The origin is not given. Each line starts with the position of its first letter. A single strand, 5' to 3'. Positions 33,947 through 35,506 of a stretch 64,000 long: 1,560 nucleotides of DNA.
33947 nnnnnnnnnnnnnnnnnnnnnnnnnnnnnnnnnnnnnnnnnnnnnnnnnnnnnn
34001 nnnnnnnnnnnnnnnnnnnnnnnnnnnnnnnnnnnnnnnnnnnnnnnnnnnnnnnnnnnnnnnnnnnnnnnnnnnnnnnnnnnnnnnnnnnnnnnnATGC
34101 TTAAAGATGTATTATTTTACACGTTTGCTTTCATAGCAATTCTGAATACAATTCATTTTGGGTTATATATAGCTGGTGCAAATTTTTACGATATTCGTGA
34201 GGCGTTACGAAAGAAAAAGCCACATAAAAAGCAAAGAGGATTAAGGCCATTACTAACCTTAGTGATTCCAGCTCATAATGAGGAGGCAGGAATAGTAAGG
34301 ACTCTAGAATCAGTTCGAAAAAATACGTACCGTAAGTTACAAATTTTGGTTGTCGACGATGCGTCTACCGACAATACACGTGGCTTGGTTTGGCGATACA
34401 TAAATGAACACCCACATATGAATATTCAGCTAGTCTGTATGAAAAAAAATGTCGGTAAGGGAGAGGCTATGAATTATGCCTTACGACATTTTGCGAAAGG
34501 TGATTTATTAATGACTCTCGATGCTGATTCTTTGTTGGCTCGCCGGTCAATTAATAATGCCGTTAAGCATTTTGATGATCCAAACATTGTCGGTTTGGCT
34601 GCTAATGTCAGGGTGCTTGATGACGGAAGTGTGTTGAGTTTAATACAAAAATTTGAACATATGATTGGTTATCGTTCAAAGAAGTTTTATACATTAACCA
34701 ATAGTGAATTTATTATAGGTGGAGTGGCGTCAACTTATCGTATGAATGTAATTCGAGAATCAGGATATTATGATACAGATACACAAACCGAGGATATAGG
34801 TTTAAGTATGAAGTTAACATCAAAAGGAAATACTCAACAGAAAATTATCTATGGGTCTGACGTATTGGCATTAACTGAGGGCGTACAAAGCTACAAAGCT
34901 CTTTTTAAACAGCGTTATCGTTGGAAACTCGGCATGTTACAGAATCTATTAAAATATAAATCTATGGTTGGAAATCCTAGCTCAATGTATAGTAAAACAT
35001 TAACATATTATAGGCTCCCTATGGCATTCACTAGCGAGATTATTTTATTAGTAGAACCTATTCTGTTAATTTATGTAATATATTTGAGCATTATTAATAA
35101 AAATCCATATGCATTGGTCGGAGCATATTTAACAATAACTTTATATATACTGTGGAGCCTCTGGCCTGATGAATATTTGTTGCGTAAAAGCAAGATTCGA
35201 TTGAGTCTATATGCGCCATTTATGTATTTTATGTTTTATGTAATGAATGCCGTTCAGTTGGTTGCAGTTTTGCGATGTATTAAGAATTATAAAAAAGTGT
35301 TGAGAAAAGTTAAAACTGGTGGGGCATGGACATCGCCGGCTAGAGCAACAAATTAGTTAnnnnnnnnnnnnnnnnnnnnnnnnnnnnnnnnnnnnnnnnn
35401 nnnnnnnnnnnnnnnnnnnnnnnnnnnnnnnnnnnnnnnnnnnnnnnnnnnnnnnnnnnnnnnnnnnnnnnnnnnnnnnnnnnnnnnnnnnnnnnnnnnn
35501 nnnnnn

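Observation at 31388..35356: Deacetylase / micro-LPNTG / sortase / processive GT2 cluster: an ica/pga-like exopolysaccharide module with a sortase embedded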

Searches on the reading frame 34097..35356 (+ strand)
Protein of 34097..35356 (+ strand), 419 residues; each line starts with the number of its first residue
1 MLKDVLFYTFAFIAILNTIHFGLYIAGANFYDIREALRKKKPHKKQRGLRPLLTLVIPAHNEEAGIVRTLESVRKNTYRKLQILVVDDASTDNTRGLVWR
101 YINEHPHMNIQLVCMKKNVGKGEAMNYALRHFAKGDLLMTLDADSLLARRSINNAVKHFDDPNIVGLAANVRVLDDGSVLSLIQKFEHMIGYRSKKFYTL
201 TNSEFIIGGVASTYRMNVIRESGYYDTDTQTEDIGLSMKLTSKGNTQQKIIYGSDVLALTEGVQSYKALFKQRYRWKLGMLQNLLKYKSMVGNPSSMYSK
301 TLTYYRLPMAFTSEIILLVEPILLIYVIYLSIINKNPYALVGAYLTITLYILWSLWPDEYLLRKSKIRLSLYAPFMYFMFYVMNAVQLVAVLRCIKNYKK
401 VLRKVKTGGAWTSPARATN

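Call 3: search_protein_families(library=pfam, proteins=[window:34097-35356:+], max_evalue=0.01)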
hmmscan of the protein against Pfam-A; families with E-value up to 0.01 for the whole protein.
window:34097-35356:+ (419 aa): 7 families
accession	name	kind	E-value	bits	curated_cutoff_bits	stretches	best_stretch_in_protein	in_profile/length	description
PF00535.33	Glycos_transf_2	-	1.4e-27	97.1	23.3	1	55-221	2-166/168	Glycosyl transferase family 2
PF13641.12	Glyco_tranf_2_3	-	2.7e-17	64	27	1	53-277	3-228/230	Glycosyltransferase like family 2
PF13632.12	Glyco_trans_2_3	-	2.7e-14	53.9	27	1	139-345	3-190/198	Glycosyl transferase family group 2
PF03142.21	Chitin_synth_2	-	5.4e-08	32.4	27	1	137-221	204-291/527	Chitin synthase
PF13704.12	Glyco_tranf_2_4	-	0.00011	23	27.5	1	66-149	7-86/98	Glycosyl transferase family 2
PF13506.12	Glyco_transf_21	-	0.0029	17.5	21.7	1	124-243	21-140/174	Glycosyl transferase family 21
PF10111.15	Glyco_tranf_2_2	-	0.0035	17.3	27.3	1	54-155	1-102/276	Glycosyltransferase like family 2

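Call 4: search_protein_families(library=ncbifam, proteins=[window:34097-35356:+], max_evalue=0.01)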
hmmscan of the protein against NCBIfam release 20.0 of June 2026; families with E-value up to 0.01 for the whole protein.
window:34097-35356:+ (419 aa): 26 families (the best 25 are shown)
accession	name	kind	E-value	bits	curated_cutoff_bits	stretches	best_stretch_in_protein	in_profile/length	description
TIGR03937.1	PgaC_IcaA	equivalog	1e-43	149.8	422.3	1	24-416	17-406/407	poly-beta-1,6-N-acetyl-D-glucosamine synthase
TIGR03111.1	glyc2_xrt_Gpos1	hypoth_equivalog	1.9e-27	96.2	363.95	1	38-355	36-359/439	TIGR03111 family XrtG-associated glycosyltransferase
TIGR04283.1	glyco_like_mftF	equivalog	7.2e-16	58.4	182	1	53-246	1-175/221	TIGR04283 family arsenosugar biosynthesis glycosyltransferase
NF047683.1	TeichurnBiosyTuaG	equivalog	7.3e-15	55.3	400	1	50-159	5-111/252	teichuronic acid biosynthesis protein TuaG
TIGR03965.1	mycofact_glyco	equivalog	2e-14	53.3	280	1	50-189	73-207/467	mycofactocin biosynthesis glycosyltransferase MftF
NF053846.1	glyco_with_XrtP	equivalog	2.2e-14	53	520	2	13-174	8-175/440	XrtP-associated glycosyltransferase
TIGR04242.1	nodulat_NodC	equivalog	9.3e-13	47.9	550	1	28-166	25-163/395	chitooligosaccharide synthase NodC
TIGR03030.1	CelA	equivalog_domain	2.1e-11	42.6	699.1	2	202-373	303-466/714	UDP-forming cellulose synthase catalytic subunit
NF007482.0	PRK10073.1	equivalog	6.8e-11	41.7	423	1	51-148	6-99/334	glycosyltransferase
NF038299.1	EPS_HpsN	equivalog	6.4e-10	38.5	425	1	52-176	2-122/317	hormogonium polysaccharide biosynthesis glycosyltransferase HpsN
TIGR03469.1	HpnB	hypoth_equivalog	2e-09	37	379.25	1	17-113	9-108/386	hopene-associated glycosyltransferase HpnB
NF010496.0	PRK13915.1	equivalog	4e-09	36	262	1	53-145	33-127/307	glucosyl-3-phosphoglycerate synthase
NF041875.1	EPS_EpsD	equivalog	4.1e-09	36.3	370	1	53-244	1-193/325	exopolysaccharide biosynthesis glycosyltransferase EpsD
NF053739.1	GlytfEpsEBac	equivalog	5.8e-09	35.3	450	1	55-161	5-109/265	glycosyltransferase EpsE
NF050050.1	ProtGlycPglI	equivalog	1.4e-08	34.5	500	1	51-161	2-110/306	GalNAc(5)-diNAcBac-PP-undecaprenol beta-1,3-glucosyltransferase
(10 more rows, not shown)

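Call 9: find_homologous_proteins(query=window:34097-35356:+, max_evalue=1e-10)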
Query window:34097-35356:+ (419 aa): 1302 proteins with E <= 1e-10 among 6587 candidates; the best 120 are listed.
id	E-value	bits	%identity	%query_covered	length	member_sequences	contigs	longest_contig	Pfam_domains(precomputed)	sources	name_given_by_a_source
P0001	1.4e-275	931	100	100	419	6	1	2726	PF13632.13,PF13506.14,PF13641.13,PF03142.22,PF00535.33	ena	-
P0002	4.9e-235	798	84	100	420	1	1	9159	PF13632.13,PF13506.14,PF13641.13,PF00535.33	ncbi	-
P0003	2.0e-224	763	80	100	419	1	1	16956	PF13632.13,PF13506.14,PF13641.13,PF00535.33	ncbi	-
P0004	3.1e-219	746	78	100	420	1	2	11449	PF13632.13,PF13506.14,PF13641.13,PF00535.33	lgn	-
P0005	6.3e-217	738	75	100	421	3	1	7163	PF13632.13,PF13506.14,PF13641.13,PF00535.33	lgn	-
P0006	1.9e-212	723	75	100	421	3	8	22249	PF13632.13,PF13506.14,PF13641.13,PF00535.33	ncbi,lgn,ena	-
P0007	8.8e-212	721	75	100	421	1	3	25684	PF13632.13,PF13506.14,PF13641.13,PF00535.33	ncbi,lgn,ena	-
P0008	6.9e-210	715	73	100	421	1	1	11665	PF13632.13,PF13506.14,PF13641.13,PF00535.33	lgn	-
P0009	1.3e-208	711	74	99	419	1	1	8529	PF13632.13,PF13506.14,PF13641.13,PF03142.22,PF00535.33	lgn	-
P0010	3.0e-207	706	72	100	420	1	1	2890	PF13632.13,PF13506.14,PF13641.13,PF00535.33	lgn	-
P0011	1.7e-200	684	70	100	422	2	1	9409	PF13632.13,PF13506.14,PF13641.13,PF03142.22,PF01644.24,PF00535.33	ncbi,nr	ncbi:glycosyltransferase [Candidatus Saccharibacteria bacterium]|nr:glycosyltransferase [Candidatus 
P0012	2.1e-198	677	69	100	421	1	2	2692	PF13632.13,PF13506.14,PF13641.13,PF00535.33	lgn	-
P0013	3.6e-198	676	70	99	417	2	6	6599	PF13632.13,PF13506.14,PF13641.13,PF03142.22,PF01644.24,PF00535.33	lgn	-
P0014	5.6e-198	676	70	100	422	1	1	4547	PF13632.13,PF13506.14,PF13641.13,PF03142.22,PF00535.33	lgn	-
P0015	1.2e-195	668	68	100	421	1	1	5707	PF13632.13,PF13506.14,PF13641.13,PF03142.22,PF00535.33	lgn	-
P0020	2.9e-192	657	68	100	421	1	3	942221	PF13632.13,PF13506.14,PF13641.13,PF03142.22,PF00535.33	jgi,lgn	jgi:biofilm PGA synthesis N-glycosyltransferase PgaC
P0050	3.0e-161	555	57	99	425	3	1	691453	PF13632.13,PF13506.14,PF13641.13,PF03142.22,PF00535.33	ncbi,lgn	-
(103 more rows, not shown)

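Call 11: find_encoding_contigs(protein=P0020, flank=6000, max_places=2)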
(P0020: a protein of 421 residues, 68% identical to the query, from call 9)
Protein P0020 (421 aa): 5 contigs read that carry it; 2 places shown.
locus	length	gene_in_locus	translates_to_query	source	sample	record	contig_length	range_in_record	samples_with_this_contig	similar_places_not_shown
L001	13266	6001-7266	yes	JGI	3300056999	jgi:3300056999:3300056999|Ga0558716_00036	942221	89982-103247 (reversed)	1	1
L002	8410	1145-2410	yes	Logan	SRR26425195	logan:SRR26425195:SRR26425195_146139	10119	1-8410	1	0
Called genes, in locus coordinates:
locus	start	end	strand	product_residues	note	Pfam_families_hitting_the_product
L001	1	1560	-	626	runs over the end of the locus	PF00122:E1-E2_ATPase, PF00702:Hydrolase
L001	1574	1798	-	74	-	-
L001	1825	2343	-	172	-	-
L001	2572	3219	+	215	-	PF02397:Bac_transf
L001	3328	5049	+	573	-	PF01522:Polysacc_deac_1, PF02018:CBM_4_9 (weak)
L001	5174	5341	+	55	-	-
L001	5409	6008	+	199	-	PF04203:Sortase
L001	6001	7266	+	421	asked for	PF13506:Glyco_transf_21, PF03142:Chitin_synth_2 (faint), PF13641:Glyco_tranf_2_3, PF00535:Glycos_transf_2, PF13632:Glyco_trans_2_3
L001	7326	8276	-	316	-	PF04203:Sortase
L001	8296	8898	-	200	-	-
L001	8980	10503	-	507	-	PF01381:HTH_3, PF13443:HTH_26 (weak), PF13560:HTH_31, PF13744:HTH_37 (weak), PF00275:EPSP_synthase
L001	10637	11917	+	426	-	PF00464:SHMT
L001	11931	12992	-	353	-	PF01565:FAD_binding_4, PF02873:MurB_C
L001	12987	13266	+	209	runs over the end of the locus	PF11950:DUF3467 (weak)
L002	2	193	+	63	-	?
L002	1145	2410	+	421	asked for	PF13506:Glyco_transf_21, PF03142:Chitin_synth_2 (faint), PF13641:Glyco_tranf_2_3, PF00535:Glycos_transf_2, PF13632:Glyco_trans_2_3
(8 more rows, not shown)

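Call 12: find_encoding_contigs(protein=P0050, flank=6000, max_places=2)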
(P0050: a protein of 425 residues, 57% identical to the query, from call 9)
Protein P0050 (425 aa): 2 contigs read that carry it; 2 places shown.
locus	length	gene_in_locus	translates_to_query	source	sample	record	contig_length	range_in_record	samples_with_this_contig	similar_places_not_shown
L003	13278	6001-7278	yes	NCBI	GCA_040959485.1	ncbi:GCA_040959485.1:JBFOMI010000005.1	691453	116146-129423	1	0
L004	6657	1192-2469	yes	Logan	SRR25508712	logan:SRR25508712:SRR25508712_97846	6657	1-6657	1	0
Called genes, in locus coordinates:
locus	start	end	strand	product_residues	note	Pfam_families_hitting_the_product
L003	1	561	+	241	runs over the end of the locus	-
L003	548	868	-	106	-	PF04237:YjbR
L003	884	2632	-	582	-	PF00331:Glyco_hydro_10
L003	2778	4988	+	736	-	PF17957:Big_7, PF01522:Polysacc_deac_1, PF10096:DUF2334 (weak)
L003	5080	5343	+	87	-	-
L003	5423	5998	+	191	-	PF04203:Sortase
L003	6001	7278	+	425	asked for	PF13506:Glyco_transf_21, PF03142:Chitin_synth_2 (faint), PF13641:Glyco_tranf_2_3, PF00535:Glycos_transf_2, PF13632:Glyco_trans_2_3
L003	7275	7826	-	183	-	PF00929:RNase_T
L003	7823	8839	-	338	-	PF00274:Glycolytic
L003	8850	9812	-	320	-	PF00316:FBPase, PF18913:FBPase_C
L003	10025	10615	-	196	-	PF02525:Flavodoxin_2, PF03358:FMN_red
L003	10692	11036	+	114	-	PF01638:HxlR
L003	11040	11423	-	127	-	PF01641:SelR, PF08271:Zn_Ribbon_TF (faint)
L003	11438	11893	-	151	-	PF01741:MscL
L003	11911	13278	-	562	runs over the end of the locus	PF03485:Arg_tRNA_synt_N, PF00750:tRNA-synt_1d, PF05746:DALR_1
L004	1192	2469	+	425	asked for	PF13506:Glyco_transf_21, PF03142:Chitin_synth_2 (faint), PF13641:Glyco_tranf_2_3, PF00535:Glycos_transf_2, PF13632:Glyco_trans_2_3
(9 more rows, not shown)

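Call 13: find_encoding_contigs(protein=P0003, flank=6000, max_places=2)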
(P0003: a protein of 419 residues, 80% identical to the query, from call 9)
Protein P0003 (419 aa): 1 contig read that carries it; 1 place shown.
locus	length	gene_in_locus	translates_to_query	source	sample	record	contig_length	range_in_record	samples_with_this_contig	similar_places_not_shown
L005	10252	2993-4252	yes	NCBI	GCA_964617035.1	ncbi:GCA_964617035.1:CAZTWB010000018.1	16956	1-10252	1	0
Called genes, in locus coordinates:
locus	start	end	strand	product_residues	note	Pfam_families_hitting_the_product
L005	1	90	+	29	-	?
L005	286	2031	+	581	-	PF01522:Polysacc_deac_1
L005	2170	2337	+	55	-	-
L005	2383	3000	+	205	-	PF04203:Sortase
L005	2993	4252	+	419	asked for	PF13506:Glyco_transf_21, PF13641:Glyco_tranf_2_3, PF00535:Glycos_transf_2, PF13632:Glyco_trans_2_3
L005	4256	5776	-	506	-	PF01381:HTH_3, PF12844:HTH_19 (faint), PF13560:HTH_31, PF00275:EPSP_synthase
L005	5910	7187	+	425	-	PF00464:SHMT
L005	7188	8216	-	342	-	PF01565:FAD_binding_4, PF02873:MurB_C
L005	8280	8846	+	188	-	PF12844:HTH_19 (weak), PF13560:HTH_31 (weak)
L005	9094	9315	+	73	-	-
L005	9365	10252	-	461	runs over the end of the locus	-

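Call 23: find_related_loci(query=A1, collection=genome_contigs, flank=6000)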
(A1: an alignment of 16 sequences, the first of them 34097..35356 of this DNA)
Query A1 (419 aa) in genome_contigs; peptide patterns used: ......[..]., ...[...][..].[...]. (x = any residue, [..] = any of these).
148 stretches matched a pattern; 101 encode a relative of the query (tblastn E <= 1e-3); the best 80 are kept; 80 distinct loci.
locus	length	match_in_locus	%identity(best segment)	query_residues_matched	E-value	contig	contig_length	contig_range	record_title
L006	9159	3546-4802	84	1-419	0e+0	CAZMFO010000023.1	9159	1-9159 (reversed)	MAG TPA_asm: uncultured Candidatus Saccharibacteria bacterium isolate binchicken_co16_156 genome assembly, contig: NODE_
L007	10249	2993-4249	80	1-419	0e+0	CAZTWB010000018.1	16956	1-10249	MAG TPA_asm: uncultured Candidatus Saccharibacteria bacterium isolate SRP257259_co1_179 genome assembly, contig: NODE_42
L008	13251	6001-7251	75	1-417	0e+0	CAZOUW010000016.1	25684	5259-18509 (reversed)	MAG TPA_asm: uncultured Candidatus Saccharibacteria bacterium isolate SRP133034_co1_52 genome assembly, contig: NODE_183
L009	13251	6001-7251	75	1-417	0e+0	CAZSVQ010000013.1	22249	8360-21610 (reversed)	MAG TPA_asm: uncultured Candidatus Saccharibacteria bacterium isolate SRP286056_co1_90 genome assembly, contig: NODE_271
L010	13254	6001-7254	68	1-417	0e+0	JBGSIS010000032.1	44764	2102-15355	MAG: Candidatus Saccharimonadales bacterium isolate JTS-AC137 k141_3078959, whole genome shotgun sequence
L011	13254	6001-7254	66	1-417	0e+0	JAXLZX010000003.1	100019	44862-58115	MAG: Candidatus Saccharimonadales bacterium isolate STL-PAT13 C1.59.fa-3, whole genome shotgun sequence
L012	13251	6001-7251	57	1-416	7e-171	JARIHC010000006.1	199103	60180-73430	MAG: Candidatus Saccharibacteria bacterium isolate CullarsAll.DT.06 k141_902944, whole genome shotgun sequence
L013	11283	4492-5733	58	5-416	1e-170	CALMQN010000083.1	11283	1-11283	MAG TPA_asm: uncultured bacterium isolate SRR5676477_bin.49_CONCOCT_v1.1_MAG genome assembly, contig: ERZ724547.774, who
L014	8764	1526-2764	58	6-417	3e-169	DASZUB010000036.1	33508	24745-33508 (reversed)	MAG TPA_asm: Candidatus Saccharimonadales bacterium isolate SMAG_U6092 k141_479101, whole genome shotgun sequence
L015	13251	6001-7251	57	1-416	8e-168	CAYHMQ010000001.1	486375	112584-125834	MAG TPA_asm: uncultured Candidatus Saccharibacteria bacterium isolate ERP119705_co13_576 genome assembly, contig: NODE_2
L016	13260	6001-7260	56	1-419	3e-166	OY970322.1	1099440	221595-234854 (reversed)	MAG: uncultured Candidatus Saccharibacteria bacterium isolate MFD05512.bin.c.2 genome assembly, chromosome: 1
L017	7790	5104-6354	56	1-416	5e-166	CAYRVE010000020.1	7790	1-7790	MAG TPA_asm: uncultured Candidatus Saccharibacteria bacterium isolate binchicken_co54_64 genome assembly, contig: NODE_1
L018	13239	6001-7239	56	1-416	1e-165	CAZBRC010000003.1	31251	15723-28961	MAG TPA_asm: uncultured Candidatus Saccharibacteria bacterium isolate SRP292972_co3_132 genome assembly, contig: NODE_91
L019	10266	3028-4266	56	5-417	8e-164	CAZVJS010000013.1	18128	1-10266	MAG TPA_asm: uncultured Candidatus Saccharibacteria bacterium isolate SRP200132_co1_71 genome assembly, contig: NODE_533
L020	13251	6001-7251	56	1-416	1e-163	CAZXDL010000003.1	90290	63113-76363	MAG TPA_asm: uncultured Candidatus Saccharibacteria bacterium isolate SRP133034_co1_19 genome assembly, contig: NODE_106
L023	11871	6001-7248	55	2-417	2e-161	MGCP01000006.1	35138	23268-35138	MAG: Candidatus Saccharibacteria bacterium RIFCSPHIGHO2_02_FULL_47_12 rifcsphigho2_02_scaffold_1458, whole genome shotgu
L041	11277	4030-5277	52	1-417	7e-151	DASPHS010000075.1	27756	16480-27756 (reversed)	MAG TPA_asm: Candidatus Saccharimonadales bacterium isolate SMAG_U11962 k141_38929, whole genome shotgun sequence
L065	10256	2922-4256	48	2-417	2e-136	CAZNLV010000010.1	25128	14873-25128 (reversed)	MAG TPA_asm: uncultured Candidatus Saccharibacteria bacterium isolate binchicken_co152_115 genome assembly, contig: NODE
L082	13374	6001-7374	47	1-419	2e-120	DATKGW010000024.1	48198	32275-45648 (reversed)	MAG TPA_asm: Patescibacteria group bacterium isolate SMAG_U14561 k141_71281, whole genome shotgun sequence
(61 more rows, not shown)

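Call 27: search_solved_structures(query=window:34097-35356:+, max_evalue=0.001)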
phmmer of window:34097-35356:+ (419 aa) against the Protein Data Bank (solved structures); distinct sequences matched with E-value up to 0.001: 18.
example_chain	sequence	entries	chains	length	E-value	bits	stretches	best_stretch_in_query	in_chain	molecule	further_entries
6yv7_A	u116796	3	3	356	2.8e-20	75.8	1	16-244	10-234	Glycosyl transferase, family 2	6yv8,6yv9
6yv7_B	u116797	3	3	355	2.9e-20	75.7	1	16-244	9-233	Glycosyl transferase, family 2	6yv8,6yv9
2z87_A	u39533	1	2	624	1.3e-11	47.2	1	47-159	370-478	Chondroitin synthase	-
2z86_A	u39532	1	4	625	1.3e-11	47.2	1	47-159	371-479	Chondroitin synthase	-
5tze_C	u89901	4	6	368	1.1e-08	37.6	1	54-171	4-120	Glycosyl transferase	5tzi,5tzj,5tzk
5tz8_A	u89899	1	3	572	2e-08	36.7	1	54-168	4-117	Glycosyl transferase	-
8vh7_A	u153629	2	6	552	1.9e-07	33.5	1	45-156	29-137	Heparosan synthase B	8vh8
8viw_A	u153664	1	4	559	1.9e-07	33.5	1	45-156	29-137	Heparosan synthase B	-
3l7m_A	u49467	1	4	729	3.6e-07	32.6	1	53-162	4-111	Teichoic acid biosynthesis protein F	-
3l7i_A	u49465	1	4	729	3.6e-07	32.6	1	53-162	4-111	Teichoic acid biosynthesis protein F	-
3l7j_A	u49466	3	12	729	3.6e-07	32.6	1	53-162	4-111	Teichoic acid biosynthesis protein F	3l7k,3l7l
5hea_A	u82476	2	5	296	9.5e-07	31.2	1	52-149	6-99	Putative glycosyltransferase (GalT1)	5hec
5ej1_A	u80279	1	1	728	3.7e-06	29.3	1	21-352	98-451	Putative cellulose synthase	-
9hwj_A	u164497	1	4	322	4.1e-06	29.1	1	53-161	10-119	Undecaprenyl-phosphate 4-deoxy-4-formamido-L-arabinose transferase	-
4hg6_A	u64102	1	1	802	5e-06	28.8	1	21-351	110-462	Cellulose Synthase Subunit A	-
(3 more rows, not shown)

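Call 45: search_protein_families(library=pfam, proteins=[L065:8248-8844:+, L041:5327-7408:+, L041:7453-8487:+, L082:2282-3283:-, L023:807-2711:-, L001:7326-8276:-, L001:8296-8898:-], max_evalue=0.001)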
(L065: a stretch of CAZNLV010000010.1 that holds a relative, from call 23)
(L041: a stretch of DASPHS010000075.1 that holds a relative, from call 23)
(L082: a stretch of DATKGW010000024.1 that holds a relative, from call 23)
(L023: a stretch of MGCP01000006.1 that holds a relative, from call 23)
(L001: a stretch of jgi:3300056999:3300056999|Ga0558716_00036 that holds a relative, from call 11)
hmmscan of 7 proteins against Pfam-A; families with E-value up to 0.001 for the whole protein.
L065:8248-8844:+ (198 aa): 0 families

L041:5327-7408:+ (693 aa): 2 families
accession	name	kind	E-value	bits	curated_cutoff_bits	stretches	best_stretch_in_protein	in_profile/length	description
PF00331.26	Glyco_hydro_10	-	2.6e-51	175.1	22.1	1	354-649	6-282/311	Glycosyl hydrolase family 10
PF02449.21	Glyco_hydro_42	-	0.00043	20.2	21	1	397-462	35-96/376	Beta-galactosidase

L041:7453-8487:+ (344 aa): 0 families

L082:2282-3283:- (333 aa): 0 families

L023:807-2711:- (634 aa): 2 families
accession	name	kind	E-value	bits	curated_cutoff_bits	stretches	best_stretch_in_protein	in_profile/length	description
PF00122.25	E1-E2_ATPase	-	7.9e-47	159.5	28.1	1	136-306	3-181/181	E1-E2 ATPase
PF00702.32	Hydrolase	-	3e-26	93.4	26.4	1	322-533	1-191/191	haloacid dehalogenase-like hydrolase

L001:7326-8276:- (316 aa): 1 family
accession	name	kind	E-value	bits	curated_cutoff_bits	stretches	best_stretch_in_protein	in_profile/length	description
PF04203.18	Sortase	-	3.9e-23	82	26.6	1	174-313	1-124/125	Sortase domain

L001:8296-8898:- (200 aa): 0 families
